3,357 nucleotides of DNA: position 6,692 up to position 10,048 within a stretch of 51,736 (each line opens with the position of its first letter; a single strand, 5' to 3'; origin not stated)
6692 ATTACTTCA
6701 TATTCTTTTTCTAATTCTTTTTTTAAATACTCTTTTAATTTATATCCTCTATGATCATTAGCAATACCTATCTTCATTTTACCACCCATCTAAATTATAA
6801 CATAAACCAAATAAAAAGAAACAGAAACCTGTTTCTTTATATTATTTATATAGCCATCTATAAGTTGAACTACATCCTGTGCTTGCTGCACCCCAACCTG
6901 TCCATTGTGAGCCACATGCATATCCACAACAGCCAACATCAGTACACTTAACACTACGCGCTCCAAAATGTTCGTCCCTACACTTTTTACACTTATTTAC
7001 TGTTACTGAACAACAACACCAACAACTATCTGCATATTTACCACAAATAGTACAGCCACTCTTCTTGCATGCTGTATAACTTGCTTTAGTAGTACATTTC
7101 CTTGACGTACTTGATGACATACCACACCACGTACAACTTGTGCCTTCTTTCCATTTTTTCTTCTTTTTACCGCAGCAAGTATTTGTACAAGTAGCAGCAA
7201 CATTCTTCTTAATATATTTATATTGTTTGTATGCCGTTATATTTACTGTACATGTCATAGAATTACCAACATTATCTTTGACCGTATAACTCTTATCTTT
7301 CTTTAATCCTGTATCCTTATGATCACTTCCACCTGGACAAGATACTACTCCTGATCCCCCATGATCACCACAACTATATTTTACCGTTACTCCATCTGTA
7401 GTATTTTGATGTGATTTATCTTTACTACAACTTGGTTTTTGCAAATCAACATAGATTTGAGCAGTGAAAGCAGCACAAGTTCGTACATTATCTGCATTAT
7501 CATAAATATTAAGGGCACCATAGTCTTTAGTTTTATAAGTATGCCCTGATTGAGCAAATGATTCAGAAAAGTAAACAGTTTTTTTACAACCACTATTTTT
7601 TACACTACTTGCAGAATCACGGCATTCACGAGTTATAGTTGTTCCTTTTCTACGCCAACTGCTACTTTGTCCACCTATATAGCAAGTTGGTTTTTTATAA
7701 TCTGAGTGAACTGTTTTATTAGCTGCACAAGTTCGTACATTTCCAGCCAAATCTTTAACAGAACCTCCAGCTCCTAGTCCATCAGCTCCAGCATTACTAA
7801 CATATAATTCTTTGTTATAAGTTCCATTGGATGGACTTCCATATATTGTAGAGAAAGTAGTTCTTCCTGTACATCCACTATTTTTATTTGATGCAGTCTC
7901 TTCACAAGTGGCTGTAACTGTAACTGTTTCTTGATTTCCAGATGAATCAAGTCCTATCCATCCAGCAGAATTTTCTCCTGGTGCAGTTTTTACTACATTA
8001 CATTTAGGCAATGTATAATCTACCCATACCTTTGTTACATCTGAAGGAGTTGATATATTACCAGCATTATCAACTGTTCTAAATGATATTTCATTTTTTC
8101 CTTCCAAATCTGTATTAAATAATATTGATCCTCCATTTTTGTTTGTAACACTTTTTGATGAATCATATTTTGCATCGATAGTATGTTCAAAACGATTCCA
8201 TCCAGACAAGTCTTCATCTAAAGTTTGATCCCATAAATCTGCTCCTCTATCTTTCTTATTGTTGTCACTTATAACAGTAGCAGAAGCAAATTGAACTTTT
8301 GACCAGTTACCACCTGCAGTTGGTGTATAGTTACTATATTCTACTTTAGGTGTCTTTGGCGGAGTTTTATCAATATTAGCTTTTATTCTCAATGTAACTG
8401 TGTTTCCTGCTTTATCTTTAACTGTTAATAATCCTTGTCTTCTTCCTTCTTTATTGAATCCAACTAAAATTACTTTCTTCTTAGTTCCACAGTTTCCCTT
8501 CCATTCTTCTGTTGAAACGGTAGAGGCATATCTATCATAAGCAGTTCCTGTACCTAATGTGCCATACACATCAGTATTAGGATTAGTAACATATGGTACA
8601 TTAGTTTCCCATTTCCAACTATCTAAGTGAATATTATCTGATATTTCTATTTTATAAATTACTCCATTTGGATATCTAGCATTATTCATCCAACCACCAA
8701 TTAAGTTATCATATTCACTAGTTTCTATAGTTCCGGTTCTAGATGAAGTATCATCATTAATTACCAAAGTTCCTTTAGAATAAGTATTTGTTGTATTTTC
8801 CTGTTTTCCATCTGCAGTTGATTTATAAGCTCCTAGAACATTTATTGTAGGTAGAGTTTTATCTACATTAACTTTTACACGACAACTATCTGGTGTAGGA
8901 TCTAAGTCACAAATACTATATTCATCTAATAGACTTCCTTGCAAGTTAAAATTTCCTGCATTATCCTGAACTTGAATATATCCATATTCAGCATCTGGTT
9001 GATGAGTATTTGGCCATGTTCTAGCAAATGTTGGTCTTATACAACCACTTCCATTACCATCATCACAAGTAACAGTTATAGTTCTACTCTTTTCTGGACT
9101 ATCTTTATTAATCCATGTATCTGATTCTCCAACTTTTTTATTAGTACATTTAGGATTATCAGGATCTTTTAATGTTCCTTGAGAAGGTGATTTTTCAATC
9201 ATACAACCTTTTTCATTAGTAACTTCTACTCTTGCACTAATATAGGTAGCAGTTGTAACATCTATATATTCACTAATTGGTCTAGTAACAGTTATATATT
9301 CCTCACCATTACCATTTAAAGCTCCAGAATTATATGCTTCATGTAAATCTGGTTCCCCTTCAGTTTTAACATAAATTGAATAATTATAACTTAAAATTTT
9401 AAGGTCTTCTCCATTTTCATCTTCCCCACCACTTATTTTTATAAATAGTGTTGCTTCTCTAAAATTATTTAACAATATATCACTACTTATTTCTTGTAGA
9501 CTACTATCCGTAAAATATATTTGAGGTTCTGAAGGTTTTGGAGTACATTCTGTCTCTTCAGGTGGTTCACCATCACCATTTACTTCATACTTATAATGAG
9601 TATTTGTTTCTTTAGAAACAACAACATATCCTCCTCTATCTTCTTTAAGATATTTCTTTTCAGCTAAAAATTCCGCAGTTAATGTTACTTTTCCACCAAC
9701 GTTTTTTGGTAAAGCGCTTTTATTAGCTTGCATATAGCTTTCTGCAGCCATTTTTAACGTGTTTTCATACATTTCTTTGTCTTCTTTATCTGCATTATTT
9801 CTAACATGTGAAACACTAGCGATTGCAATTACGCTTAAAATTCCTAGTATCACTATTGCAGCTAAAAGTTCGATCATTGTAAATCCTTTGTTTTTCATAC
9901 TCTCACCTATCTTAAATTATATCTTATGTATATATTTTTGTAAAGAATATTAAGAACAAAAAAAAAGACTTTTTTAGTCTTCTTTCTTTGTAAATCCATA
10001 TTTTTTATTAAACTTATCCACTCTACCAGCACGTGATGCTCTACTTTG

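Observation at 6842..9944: Monocistronic 1018-aa 'giant pilin': a type IV prepilin signal fused to about 900 aa of repeat modules, with no pilus machinery in sight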

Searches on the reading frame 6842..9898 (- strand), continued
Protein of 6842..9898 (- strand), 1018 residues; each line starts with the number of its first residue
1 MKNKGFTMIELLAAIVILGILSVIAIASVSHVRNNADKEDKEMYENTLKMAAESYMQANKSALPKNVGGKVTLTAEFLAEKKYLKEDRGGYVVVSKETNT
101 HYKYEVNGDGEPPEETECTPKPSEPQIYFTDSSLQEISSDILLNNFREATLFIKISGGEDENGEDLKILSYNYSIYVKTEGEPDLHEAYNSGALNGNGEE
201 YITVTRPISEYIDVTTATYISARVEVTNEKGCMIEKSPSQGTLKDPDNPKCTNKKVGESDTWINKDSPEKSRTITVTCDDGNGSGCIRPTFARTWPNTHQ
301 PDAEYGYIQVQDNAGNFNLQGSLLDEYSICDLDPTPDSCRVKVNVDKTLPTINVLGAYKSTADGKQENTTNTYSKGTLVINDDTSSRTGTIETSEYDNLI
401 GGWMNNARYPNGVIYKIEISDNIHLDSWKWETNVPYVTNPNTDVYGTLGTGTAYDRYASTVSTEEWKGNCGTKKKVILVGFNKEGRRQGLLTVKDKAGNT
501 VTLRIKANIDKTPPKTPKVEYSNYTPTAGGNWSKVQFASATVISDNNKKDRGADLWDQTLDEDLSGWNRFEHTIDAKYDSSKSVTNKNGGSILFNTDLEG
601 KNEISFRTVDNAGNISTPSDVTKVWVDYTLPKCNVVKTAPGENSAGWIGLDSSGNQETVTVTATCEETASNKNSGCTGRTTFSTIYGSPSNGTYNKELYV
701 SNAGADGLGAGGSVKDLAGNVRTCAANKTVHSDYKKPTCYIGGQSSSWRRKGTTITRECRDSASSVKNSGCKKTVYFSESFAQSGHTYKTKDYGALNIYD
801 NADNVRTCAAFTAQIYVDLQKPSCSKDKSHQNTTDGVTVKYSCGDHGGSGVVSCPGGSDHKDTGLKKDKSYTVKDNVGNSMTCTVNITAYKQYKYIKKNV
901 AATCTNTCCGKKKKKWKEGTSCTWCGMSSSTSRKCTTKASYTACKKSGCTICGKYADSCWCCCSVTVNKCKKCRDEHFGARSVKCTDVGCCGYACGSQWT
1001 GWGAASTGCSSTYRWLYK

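Call 74: find_related_loci(query=L144:8001-9185:+, collection=genome_contigs, flank=6000)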
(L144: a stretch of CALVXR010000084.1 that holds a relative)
Query L144:8001-9185:+ (395 aa) in genome_contigs; peptide patterns used: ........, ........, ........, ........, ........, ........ (x = any residue, [..] = any of these).
600 stretches matched a pattern (row limit reached: there are more); 577 encode a relative of the query (tblastn E <= 1e-3); the best 80 are kept; 80 distinct loci.
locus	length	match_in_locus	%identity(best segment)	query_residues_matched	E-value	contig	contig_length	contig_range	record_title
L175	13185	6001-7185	100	1-395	0e+0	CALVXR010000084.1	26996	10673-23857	MAG: uncultured Bacilli bacterium isolate E15__bin26 genome assembly, contig: E15__k127_1231632, whole genome shotgun se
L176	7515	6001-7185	81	1-395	0e+0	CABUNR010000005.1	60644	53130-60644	MAG TPA_asm: uncultured Firmicutes bacterium isolate MGYG-HGUT-04175 genome assembly, contig: GUT_GENOME258596_5, whole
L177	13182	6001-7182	79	2-395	0e+0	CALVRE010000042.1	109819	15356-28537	MAG: uncultured Bacilli bacterium isolate E10__bin82 genome assembly, contig: E10__k127_5938151, whole genome shotgun se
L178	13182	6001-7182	78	2-395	0e+0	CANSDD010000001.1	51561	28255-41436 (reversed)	MAG TPA_asm: uncultured Tenericutes bacterium isolate SRR15510215_bin.47_metawrap_v1.3_MAG genome assembly, contig: NODE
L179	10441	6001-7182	79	2-395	0e+0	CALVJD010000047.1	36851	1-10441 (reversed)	MAG: uncultured Bacilli bacterium isolate E05__bin274 genome assembly, contig: E05__k127_3907006, whole genome shotgun s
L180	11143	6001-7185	80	1-395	0e+0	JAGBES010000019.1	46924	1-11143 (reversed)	MAG: Bacilli bacterium isolate RGIG9051 Water_deer_Rectum-4__c1677, whole genome shotgun sequence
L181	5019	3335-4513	78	3-395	0e+0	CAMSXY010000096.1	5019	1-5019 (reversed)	MAG TPA_asm: uncultured Bacillales bacterium isolate ERR9465699_bin.50_metawrap_v1.3_MAG genome assembly, contig: NODE.1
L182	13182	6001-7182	78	2-395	0e+0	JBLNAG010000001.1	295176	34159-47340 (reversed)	MAG: Ignavibacteriales bacterium isolate MAG183 PRJNA951521_bin41_renamed_0, whole genome shotgun sequence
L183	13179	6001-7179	78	3-395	0e+0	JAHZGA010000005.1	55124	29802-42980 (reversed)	MAG: bacterium isolate HRGM_Genome_3016 HRGM_Genome_3016_5, whole genome shotgun sequence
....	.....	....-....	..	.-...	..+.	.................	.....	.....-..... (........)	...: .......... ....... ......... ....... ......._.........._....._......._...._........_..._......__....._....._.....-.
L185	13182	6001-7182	78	2-395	0e+0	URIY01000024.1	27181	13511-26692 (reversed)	uncultured Tenericutes bacterium isolate UMGS1045 genome assembly, contig: NODE_1202_length_27181_cov_15.282165, whole g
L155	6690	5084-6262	78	3-395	0e+0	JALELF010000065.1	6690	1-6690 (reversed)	MAG: Bacillota bacterium isolate SUG106 k141_7286181, whole genome shotgun sequence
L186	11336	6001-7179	78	3-395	0e+0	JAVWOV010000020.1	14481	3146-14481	MAG: Bacilli bacterium isolate CGS3Y1-bin4 NODE_2931_length_14481_cov_5.768335, whole genome shotgun sequence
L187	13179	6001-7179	78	3-395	0e+0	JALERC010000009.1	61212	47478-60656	MAG: Mycoplasmatota bacterium isolate SUG259 k141_1096636, whole genome shotgun sequence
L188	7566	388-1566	78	3-395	0e+0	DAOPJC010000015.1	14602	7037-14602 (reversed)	MAG TPA_asm: Bacilli bacterium isolate AMR_MDS_3287 NODE_4326_length_14602_cov_5.452189, whole genome shotgun sequence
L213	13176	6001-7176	76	3-395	0e+0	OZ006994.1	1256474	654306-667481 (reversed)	MAG: uncultured Bacilli bacterium isolate pooled_s19794.ctg025098c_hifiasm_circ MAG genome assembly, chromosome: 1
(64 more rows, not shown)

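Call 81: find_encoding_contigs(protein=P0111, flank=3000, max_places=2)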
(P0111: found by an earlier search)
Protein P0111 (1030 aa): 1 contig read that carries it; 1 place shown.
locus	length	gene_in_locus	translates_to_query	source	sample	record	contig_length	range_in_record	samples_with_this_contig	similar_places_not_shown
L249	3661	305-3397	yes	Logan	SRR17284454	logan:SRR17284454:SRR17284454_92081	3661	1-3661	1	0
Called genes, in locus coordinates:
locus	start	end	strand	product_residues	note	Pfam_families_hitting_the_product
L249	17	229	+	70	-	PF01197:Ribosomal_L31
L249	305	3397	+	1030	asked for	PF07963:N_methyl (weak)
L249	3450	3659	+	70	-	?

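Call 84: search_solved_structures(query=A1, max_evalue=1)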
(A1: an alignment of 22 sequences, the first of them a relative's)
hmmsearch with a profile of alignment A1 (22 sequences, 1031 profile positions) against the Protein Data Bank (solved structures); distinct sequences matched with E-value up to 1: 20.
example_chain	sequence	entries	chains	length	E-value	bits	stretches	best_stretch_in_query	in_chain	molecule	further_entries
9egp_A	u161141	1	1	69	1.4e-09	39.7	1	3-60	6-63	Geopilin domain 1 protein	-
7tgg_A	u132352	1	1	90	4.8e-09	37.9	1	3-63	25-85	Geopilin domain 1 protein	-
8pfb_G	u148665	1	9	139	2.8e-08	35.4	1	8-61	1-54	Type IV pilin PilE1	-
2m7g_A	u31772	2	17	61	2e-06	29.3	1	8-64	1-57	Geopilin domain 1 protein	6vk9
8tj2_C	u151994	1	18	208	1.8e-05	26.1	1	8-59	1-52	Type IV major pilin protein PilA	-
9lab_B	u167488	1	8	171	0.00021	22.6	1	3-40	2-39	MSHA major pilin subunit MshA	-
8p3b_A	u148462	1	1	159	0.00042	21.6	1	8-106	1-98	Fimbrial protein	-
2hi2_A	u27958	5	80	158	0.00068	20.9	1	8-103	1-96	Fimbrial protein | PilA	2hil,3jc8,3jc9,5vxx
8tob_GA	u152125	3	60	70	0.00097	20.4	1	9-62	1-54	Fimbrial protein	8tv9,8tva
9laa_A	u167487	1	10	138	0.0014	19.8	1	1-38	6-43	Type IV pilin protein PilA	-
8qqj_J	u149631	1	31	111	0.0017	19.6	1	8-53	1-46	Type IV narrow pilus major component PilA5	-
6xxe_A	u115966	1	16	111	0.0018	19.5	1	8-53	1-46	Uncharacterized protein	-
1ay2_A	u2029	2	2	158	0.003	18.8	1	8-67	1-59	TYPE 4 PILIN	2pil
3sok_A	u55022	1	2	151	0.0034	18.6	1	8-46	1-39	Fimbrial protein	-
1oqw_A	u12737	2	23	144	0.0042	18.3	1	8-53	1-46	Fimbrial protein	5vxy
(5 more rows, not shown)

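Call 89: search_protein_families(library=pfam, proteins=[L213:1623-2696:-, L213:2688-3662:+, L213:3685-5340:-, L213:5312-5890:-, L213:6001-7347:+, L213:7394-8239:-, L213:8175-9917:-, L213:10021-10356:+, L213:10365-11009:-, L213:11009-12112:-], max_evalue=0.001)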
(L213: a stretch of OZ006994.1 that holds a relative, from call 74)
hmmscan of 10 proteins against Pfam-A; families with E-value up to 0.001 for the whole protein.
L213:1623-2696:- (357 aa): 2 families
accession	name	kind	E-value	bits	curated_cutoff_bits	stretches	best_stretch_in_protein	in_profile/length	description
PF05362.19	Lon_C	-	7.4e-11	42.4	21.1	1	252-348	108-201/205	Lon protease (S16) C-terminal proteolytic domain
PF13180.12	PDZ_2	-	6.2e-10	39.7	27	1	155-217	14-79/80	PDZ domain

L213:2688-3662:+ (324 aa): 1 family
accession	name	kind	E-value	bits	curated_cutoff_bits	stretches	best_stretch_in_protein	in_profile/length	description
PF07670.19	Gate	-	1.1e-08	35.8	29.6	1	43-142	4-102/104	Nucleoside recognition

L213:3685-5340:- (551 aa): 2 families
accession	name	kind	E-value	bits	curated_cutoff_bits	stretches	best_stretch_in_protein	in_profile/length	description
PF12810.13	ALK_LTK_GRD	-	7.7e-43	147.7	24.5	1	278-546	7-242/243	ALK/LTK, Glycine-rich domain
PF16403.11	Bact_surface_Ig-like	-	4.9e-11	43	27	1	190-257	3-71/71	Bacterial surface protein, Ig-like domain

L213:5312-5890:- (192 aa): 0 families

L213:6001-7347:+ (448 aa): 5 families
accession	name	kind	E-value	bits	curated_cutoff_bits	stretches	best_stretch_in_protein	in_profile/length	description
PF00437.27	T2SSE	-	5.8e-128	427.1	24.9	1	10-386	6-369/370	Type II/IV secretion system protein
PF13173.12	AAA_14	-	9.4e-05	22.9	27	1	146-239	2-86/129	AAA domain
PF13401.12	AAA_22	-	0.00012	22.8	27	1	146-199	5-57/130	AAA domain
PF13555.12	AAA_29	-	0.00051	20.2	27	0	131-163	8-39/61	P-loop containing region of AAA domain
PF01580.24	FtsK_SpoIIIE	-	0.00051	20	24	0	139-170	33-63/221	FtsK/SpoIIIE family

L213:7394-8239:- (281 aa): 2 families
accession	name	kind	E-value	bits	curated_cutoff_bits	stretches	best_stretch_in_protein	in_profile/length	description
PF06750.18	A24_N_bact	-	7.4e-29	100.1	23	1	37-120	1-84/84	Bacterial Peptidase A24 N-terminal domain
PF01478.23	Peptidase_A24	-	1e-15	58.5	26.5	1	130-239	1-103/104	Type IV leader peptidase family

L213:8175-9917:- (580 aa): 1 family
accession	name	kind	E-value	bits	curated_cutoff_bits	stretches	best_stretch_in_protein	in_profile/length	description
PF00482.28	T2SSF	-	7e-53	178.3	25.2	2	243-367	1-125/125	Type II secretion system (T2SS), protein F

L213:10021-10356:+ (111 aa): 1 family
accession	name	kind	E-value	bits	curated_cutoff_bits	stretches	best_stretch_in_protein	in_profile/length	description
PF14181.11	YqfQ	-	2.5e-09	38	27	1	33-102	50-119/166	YqfQ-like protein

L213:10365-11009:- (214 aa): 8 families
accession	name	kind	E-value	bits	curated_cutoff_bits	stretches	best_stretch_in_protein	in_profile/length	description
PF12847.13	Methyltransf_18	-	1.7e-39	135.7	27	1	3-147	1-151/151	Methyltransferase domain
PF04816.18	TrmK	-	3.2e-33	115.4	27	1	20-211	2-201/205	tRNA (adenine(22)-N(1))-methyltransferase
PF05175.20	MTS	-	1.9e-08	34.5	23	1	12-87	29-103/170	Methyltransferase small domain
PF13649.12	Methyltransf_25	-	5e-06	27.6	27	1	19-74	1-55/97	Methyltransferase domain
PF06325.19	PrmA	-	6.9e-06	26.2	22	1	15-87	161-231/296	Ribosomal protein L11 methyltransferase (PrmA)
PF08242.18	Methyltransf_12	-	0.0003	21.9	30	1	20-89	1-72/98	Methyltransferase domain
PF08241.18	Methyltransf_11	-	0.00041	21.4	21.2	1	20-76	1-53/95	Methyltransferase domain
PF13847.12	Methyltransf_31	-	0.00081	19.5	27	0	16-63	4-53/145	Methyltransferase domain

L213:11009-12112:- (367 aa): 5 families
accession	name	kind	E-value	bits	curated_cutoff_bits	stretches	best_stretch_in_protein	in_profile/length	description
PF04539.22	Sigma70_r3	-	1.4e-28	99.2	25.3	1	212-288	1-77/78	Sigma-70 region 3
PF04542.20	Sigma70_r2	-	9.3e-25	86.7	24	1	133-203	1-71/71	Sigma-70 region 2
PF04545.22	Sigma70_r4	-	7.3e-20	70.7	24.1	1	302-354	2-50/50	Sigma-70, region 4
PF00140.25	Sigma70_r1_2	-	1.8e-14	53.8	22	1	95-127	1-33/34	Sigma-70 factor, region 1.2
PF03979.19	Sigma70_r1_1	-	9e-14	51.6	22.5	1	12-83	7-75/81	Sigma-70 factor, region 1.1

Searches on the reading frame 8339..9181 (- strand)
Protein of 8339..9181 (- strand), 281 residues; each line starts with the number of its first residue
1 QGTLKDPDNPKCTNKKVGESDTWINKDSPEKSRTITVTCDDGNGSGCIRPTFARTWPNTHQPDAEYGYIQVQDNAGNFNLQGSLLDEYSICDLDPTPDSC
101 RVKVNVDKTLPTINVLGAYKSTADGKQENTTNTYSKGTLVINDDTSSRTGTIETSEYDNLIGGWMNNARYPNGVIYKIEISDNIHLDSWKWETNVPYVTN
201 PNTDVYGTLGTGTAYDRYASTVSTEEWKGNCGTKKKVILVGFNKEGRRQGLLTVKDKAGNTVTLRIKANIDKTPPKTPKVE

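Call 42: find_related_loci(query=A3, collection=genome_contigs, flank=10000)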
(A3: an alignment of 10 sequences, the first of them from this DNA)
Query A3 (281 aa) in genome_contigs; peptide patterns used: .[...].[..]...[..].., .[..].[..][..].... (x = any residue, [..] = any of these).
25 stretches matched a pattern; 6 encode a relative of the query (tblastn E <= 1e-3); 6 distinct loci.
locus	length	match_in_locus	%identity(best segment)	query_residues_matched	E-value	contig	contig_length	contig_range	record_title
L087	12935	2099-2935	51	6-280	1e-88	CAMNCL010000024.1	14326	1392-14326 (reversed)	MAG: uncultured Bacillales bacterium isolate SRR1222429_bin.142_metaWRAP_v1.3_MAG genome assembly, contig: NODE.10454_le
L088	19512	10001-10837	45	5-280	3e-77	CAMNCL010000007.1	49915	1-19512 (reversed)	MAG: uncultured Bacillales bacterium isolate SRR1222429_bin.142_metaWRAP_v1.3_MAG genome assembly, contig: NODE.939_leng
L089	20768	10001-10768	50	32-278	4e-72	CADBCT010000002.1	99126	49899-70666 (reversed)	MAG: uncultured Erysipelotrichaceae bacterium isolate RUG13858 genome assembly, contig: RUG13858_asm_2, whole genome sho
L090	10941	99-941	41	3-281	4e-56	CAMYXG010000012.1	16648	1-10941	MAG TPA_asm: uncultured Bacillales bacterium isolate SRR10912533_bin.22_metaWRAP_v1.3_MAG genome assembly, contig: ERZ14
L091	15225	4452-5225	35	6-275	3e-8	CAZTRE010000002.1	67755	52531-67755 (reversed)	MAG TPA_asm: uncultured Mycoplasma sp. isolate SRP287540_co1_217 genome assembly, contig: NODE_321_length_67755_cov_27.3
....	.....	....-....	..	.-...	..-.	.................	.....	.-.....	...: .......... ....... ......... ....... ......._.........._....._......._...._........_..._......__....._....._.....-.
